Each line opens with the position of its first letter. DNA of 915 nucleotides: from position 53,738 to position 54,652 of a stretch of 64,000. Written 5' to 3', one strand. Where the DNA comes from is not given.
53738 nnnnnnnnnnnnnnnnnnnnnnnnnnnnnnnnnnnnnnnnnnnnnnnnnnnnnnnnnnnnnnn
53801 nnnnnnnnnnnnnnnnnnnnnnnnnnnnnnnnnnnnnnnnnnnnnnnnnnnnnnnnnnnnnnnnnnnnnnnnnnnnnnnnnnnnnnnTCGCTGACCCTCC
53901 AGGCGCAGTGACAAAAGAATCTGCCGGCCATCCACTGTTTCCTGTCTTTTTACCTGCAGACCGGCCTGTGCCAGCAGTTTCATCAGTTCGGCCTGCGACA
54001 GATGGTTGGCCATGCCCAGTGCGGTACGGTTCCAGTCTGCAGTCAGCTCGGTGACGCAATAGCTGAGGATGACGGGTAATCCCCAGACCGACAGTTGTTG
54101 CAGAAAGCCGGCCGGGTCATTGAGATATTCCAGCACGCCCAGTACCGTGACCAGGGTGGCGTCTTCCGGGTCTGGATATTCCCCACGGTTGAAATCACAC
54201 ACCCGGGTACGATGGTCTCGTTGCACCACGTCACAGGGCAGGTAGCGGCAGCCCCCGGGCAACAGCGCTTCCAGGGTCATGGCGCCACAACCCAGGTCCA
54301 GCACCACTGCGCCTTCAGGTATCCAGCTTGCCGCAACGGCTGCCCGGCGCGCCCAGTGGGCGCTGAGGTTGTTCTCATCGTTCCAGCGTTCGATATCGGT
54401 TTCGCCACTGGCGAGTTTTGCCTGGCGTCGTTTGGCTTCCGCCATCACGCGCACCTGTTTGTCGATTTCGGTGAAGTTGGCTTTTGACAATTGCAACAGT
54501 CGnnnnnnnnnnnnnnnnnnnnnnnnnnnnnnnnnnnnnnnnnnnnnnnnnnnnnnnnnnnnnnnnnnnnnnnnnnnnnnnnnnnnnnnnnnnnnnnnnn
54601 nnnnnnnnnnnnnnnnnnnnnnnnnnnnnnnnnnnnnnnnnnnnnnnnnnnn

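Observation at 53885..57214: Single 1109-aa fusion of TPR, GT9-like glycosyltransferase, pyruvyl-transferase-like and methyltransferase domains, occupying the flagellin glycosylation-island position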

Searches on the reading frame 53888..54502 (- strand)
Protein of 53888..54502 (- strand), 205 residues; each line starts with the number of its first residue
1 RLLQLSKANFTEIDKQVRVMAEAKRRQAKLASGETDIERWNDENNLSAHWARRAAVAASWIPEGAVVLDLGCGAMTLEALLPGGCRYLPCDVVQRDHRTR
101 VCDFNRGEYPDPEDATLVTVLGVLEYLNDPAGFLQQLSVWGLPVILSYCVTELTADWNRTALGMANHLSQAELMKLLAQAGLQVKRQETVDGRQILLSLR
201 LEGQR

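Call 21: search_solved_structures(query=window:53888-54502:-, max_evalue=1, show_alignments=2)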
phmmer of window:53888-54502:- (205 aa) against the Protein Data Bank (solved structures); distinct sequences matched with E-value up to 1: 3.
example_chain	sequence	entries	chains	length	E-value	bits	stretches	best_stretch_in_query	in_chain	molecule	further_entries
1n0r_A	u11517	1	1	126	0.42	13.3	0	158-193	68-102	4 ankyrin repeats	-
5oov_A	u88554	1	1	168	0.59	12.9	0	144-189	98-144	DARPin ETVD-1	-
8glv_Cp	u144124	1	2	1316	0.94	12.2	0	13-53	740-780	WD_REPEATS_REGION domain-containing protein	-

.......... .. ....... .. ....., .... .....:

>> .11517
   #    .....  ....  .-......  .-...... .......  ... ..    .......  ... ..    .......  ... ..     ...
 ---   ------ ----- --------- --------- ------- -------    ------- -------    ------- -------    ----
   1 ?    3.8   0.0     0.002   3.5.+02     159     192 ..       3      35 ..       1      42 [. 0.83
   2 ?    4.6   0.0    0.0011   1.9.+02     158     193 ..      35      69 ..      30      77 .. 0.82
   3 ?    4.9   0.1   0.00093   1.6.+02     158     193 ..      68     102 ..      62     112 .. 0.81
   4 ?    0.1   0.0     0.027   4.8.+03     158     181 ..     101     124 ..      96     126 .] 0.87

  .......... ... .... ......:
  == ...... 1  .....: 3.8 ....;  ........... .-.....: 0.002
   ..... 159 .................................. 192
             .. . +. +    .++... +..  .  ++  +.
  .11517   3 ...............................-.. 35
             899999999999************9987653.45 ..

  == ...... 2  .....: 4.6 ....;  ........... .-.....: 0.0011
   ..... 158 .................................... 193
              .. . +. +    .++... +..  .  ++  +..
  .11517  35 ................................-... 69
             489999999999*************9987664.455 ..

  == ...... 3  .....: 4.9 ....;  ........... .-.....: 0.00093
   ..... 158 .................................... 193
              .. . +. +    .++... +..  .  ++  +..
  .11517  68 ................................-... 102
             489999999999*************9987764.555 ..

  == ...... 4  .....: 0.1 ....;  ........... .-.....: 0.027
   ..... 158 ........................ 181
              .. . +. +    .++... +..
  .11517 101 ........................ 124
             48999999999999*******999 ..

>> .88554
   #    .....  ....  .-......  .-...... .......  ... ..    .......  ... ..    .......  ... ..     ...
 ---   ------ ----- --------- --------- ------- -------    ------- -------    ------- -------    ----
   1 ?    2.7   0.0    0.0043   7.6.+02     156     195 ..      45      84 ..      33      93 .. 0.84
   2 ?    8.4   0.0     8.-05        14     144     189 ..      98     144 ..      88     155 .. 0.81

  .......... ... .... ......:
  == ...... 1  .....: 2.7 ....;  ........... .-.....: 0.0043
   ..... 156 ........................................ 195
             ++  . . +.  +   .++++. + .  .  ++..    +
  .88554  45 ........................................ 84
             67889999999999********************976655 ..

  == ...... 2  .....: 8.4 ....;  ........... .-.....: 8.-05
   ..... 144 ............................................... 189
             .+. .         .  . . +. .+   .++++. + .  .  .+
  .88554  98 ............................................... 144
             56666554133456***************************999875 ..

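Call 54: find_homologous_proteins(query=window:53888-54502:-, max_evalue=0.001)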
Query window:53888-54502:- (205 aa): 21 proteins with E <= 0.001 among 1365 candidates.
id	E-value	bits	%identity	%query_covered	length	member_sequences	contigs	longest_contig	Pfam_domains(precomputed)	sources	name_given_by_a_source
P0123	7.8e-44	168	49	81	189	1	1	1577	PF13489.13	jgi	jgi:hypothetical protein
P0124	1.9e-43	166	49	87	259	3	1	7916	PF13489.13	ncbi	ncbi:MAG: class I SAM-dependent methyltransferase, partial [Phenylobacterium sp.]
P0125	2.2e-42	163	44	88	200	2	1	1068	-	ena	-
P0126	2.6e-42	163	45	88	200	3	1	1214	-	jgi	jgi:hypothetical protein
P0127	3.9e-40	156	43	88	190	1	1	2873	-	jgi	jgi:hypothetical protein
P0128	7.7e-40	155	43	87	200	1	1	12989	PF13489.13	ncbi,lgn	-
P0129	8.6e-40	154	43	95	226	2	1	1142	-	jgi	-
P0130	1.7e-38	150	46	80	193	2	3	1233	-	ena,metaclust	metaclust:\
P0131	3.2e-36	143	42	87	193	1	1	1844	-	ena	-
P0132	1.6e-32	131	45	84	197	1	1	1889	PF13489.13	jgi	jgi:hypothetical protein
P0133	3.1e-30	123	44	79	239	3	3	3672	PF13489.13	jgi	jgi:hypothetical protein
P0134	3.9e-30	123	44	82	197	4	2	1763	PF13489.13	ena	-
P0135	1.9e-29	121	45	77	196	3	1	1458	PF13489.13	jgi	jgi:hypothetical protein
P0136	2.5e-27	114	37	80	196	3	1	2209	PF13489.13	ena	-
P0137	9.6e-26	109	39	82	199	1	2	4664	PF13489.13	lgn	-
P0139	8.8e-18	83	46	49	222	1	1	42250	PF13489.13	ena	-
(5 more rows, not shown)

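Call 55: find_encoding_contigs(protein=P0128, flank=8000, max_places=2)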
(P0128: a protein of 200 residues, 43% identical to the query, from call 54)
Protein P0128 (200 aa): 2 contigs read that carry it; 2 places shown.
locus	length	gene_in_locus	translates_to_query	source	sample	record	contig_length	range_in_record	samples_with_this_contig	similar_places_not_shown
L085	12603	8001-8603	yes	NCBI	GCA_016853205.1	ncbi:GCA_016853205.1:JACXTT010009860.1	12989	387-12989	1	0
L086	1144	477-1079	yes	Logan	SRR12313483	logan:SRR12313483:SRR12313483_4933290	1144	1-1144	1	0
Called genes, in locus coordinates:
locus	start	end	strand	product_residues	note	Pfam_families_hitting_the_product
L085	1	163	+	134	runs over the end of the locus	PF13524:Glyco_trans_1_2, PF13692:Glyco_trans_1_4, PF00534:Glycos_transf_1, PF20706:GT4-conflict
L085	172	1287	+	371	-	PF13579:Glyco_trans_4_4 (weak), PF13439:Glyco_transf_4, PF20706:GT4-conflict, PF00534:Glycos_transf_1, PF13692:Glyco_trans_1_4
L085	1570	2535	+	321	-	PF00535:Glycos_transf_2, PF13641:Glyco_tranf_2_3 (weak)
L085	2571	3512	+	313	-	PF13641:Glyco_tranf_2_3, PF00535:Glycos_transf_2, PF10111:Glyco_tranf_2_2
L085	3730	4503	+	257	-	PF00535:Glycos_transf_2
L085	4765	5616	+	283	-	PF01061:ABC2_membrane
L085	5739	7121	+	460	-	PF00005:ABC_tran, PF14524:Wzt_C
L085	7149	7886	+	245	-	-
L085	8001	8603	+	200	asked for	PF13489:Methyltransf_23 (faint)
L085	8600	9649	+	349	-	PF04230:PS_pyruv_trans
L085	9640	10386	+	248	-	PF08241:Methyltransf_11, PF13649:Methyltransf_25 (weak)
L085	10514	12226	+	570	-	PF01075:Glyco_transf_9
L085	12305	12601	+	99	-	?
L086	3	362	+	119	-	?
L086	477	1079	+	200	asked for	PF13489:Methyltransf_23 (faint)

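Call 56: find_encoding_contigs(protein=P0124, flank=8000, max_places=2)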
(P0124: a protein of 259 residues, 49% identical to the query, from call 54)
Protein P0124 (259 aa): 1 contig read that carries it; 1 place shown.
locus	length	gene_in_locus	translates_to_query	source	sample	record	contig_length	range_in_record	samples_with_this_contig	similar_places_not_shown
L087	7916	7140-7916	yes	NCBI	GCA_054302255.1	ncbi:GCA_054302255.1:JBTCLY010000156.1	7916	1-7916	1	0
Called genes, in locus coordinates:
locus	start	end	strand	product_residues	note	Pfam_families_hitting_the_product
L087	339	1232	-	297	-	PF00126:HTH_1, PF03466:LysR_substrate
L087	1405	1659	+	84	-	-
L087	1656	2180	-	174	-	PF10604:Polyketide_cyc2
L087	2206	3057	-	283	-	PF01177:Asp_Glu_race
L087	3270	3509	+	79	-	-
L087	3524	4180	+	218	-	PF00440:TetR_N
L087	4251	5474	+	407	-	PF01266:DAO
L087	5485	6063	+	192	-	-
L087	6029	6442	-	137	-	PF14248:DUF4345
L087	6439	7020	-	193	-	PF01035:DNA_binding_1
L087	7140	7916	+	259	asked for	PF13489:Methyltransf_23 (weak)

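Call 57: find_encoding_contigs(protein=P0139, flank=8000, max_places=2)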
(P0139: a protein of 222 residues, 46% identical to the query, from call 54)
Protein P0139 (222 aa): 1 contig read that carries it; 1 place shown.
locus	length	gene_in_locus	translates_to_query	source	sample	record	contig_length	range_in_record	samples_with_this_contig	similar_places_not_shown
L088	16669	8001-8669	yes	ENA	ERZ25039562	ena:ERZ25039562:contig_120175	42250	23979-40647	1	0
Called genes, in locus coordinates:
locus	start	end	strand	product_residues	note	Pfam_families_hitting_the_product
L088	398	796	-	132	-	-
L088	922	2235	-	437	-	PF00201:UDPGT, PF04101:Glyco_tran_28_C, PF06722:EryCIII-like_C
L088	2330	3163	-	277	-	PF13578:Methyltransf_24 (weak)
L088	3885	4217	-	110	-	-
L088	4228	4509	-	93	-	PF12071:DUF3551 (weak)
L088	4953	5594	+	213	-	PF00497:SBP_bac_3, PF09084:NMT1 (weak)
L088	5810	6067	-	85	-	-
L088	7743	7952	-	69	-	-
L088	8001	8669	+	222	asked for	PF13489:Methyltransf_23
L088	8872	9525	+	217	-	-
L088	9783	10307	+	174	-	-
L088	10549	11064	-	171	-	-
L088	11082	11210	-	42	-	-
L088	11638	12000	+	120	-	PF13458:Peripla_BP_6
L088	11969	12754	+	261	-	PF13433:Peripla_BP_5, PF13458:Peripla_BP_6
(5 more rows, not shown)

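Call 63: search_solved_structures(query=A4, max_evalue=1, show_alignments=2)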
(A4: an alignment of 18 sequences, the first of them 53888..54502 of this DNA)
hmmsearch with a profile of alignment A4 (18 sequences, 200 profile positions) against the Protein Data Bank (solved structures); distinct sequences matched with E-value up to 1: 17.
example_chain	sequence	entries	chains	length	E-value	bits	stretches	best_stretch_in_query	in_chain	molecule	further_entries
3cgg_A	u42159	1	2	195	0.00016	24.1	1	23-103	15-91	SAM-dependent methyltransferase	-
6bqc_A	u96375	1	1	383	0.03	16.7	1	30-72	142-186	Cyclopropane-fatty-acyl-phospholipid synthase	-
3cc8_A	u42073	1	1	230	0.068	15.5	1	56-131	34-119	Putative methyltransferase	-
2zfu_A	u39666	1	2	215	0.072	15.4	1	53-110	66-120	Cerebral protein 1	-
4kdr_A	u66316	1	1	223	0.21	13.9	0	104-133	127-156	3-demethylubiquinone-9 3-methyltransferase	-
3l8d_A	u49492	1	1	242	0.21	13.9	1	30-65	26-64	Methyltransferase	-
5dpm_A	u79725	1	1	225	0.21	13.9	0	104-133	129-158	Ubiquinone biosynthesis O-methyltransferase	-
9dg7_A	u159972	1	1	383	0.31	13.4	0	50-74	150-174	Tetrahydroprotoberberine N-methyltransferase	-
9dg8_A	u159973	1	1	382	0.32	13.3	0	50-74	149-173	Tetrahydroprotoberberine N-methyltransferase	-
3lec_A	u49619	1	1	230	0.35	13.2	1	37-65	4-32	NADB-Rossmann Superfamily protein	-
5kpc_A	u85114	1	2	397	0.37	13.1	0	51-74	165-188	Pavine N-methyltransferase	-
6gkv_A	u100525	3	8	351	0.39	13.1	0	51-74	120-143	Coclaurine N-methyltransferase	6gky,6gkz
5kn4_A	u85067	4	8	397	0.43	12.9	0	51-74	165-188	Pavine N-methyltransferase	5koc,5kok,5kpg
6p3m_A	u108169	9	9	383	0.51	12.7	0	50-74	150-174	tetrahydroprotoberberine N-methyltransferase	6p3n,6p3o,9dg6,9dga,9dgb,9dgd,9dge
4kdc_A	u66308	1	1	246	0.53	12.6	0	104-131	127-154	3-demethylubiquinone-9 3-methyltransferase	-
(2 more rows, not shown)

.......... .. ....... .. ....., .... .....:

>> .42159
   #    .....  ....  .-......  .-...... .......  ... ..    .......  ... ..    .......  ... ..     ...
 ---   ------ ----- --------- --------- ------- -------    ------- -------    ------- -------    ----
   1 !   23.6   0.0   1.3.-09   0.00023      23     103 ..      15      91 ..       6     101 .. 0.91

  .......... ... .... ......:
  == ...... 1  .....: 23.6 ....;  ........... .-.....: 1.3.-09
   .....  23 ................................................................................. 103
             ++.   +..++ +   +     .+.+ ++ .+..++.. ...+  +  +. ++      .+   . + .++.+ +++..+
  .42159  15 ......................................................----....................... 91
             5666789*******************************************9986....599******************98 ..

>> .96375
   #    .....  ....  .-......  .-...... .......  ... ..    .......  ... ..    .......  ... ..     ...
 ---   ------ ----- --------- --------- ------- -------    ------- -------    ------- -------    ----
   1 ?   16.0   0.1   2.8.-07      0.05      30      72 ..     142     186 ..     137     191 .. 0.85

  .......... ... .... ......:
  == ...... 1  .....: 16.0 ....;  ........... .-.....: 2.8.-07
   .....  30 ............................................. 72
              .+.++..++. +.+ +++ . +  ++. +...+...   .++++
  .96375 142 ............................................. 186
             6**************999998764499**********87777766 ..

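Call 71: search_protein_representatives(alignment_id=A4)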
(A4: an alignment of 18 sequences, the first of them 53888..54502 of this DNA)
Query: 18 sequences, 200 profile positions. Proteins with E-value up to 0.001 (for the whole library): 3054; up to 1e-10: 2160; up to 1e-30: 721. The best 150 are listed.
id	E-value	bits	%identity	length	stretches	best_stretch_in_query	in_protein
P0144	1.7e-115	399.4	-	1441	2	13-194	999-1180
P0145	4.3e-94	329.6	-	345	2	29-187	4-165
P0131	1.1e-75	269.5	-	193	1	11-197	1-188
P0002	4.2e-72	257.8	-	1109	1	4-193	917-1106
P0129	6.3e-70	250.7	-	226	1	4-188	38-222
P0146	1.0e-68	246.8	-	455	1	5-195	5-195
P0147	2.2e-68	245.7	-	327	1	12-194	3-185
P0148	3.0e-66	238.7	-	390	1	7-191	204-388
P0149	4.9e-66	238.0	-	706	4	39-194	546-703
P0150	9.3e-65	233.8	-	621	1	7-193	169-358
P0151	2.7e-64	232.3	-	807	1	13-193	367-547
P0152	3.8e-64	231.9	-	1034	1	8-194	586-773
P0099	8.7e-64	230.7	-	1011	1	7-194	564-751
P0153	1.9e-63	229.6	-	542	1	3-194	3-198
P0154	2.4e-63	229.2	-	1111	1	8-196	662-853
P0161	2.2e-61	222.9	-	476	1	9-191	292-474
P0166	3.2e-60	219.0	-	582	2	11-194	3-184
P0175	2.0e-58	213.2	-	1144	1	9-195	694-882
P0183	3.2e-57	209.2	-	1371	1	9-193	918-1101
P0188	6.2e-56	205.0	-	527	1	7-192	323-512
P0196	1.7e-54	200.4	-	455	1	18-195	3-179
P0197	2.3e-54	199.9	-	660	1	7-181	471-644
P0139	8.5e-51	188.3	-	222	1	2-133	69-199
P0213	3.8e-50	186.1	-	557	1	25-191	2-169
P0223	5.9e-49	182.3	-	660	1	4-188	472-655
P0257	1.9e-45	170.8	-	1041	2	25-191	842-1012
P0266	1.2e-44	168.2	-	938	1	5-179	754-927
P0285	7.9e-44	165.5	-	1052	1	11-184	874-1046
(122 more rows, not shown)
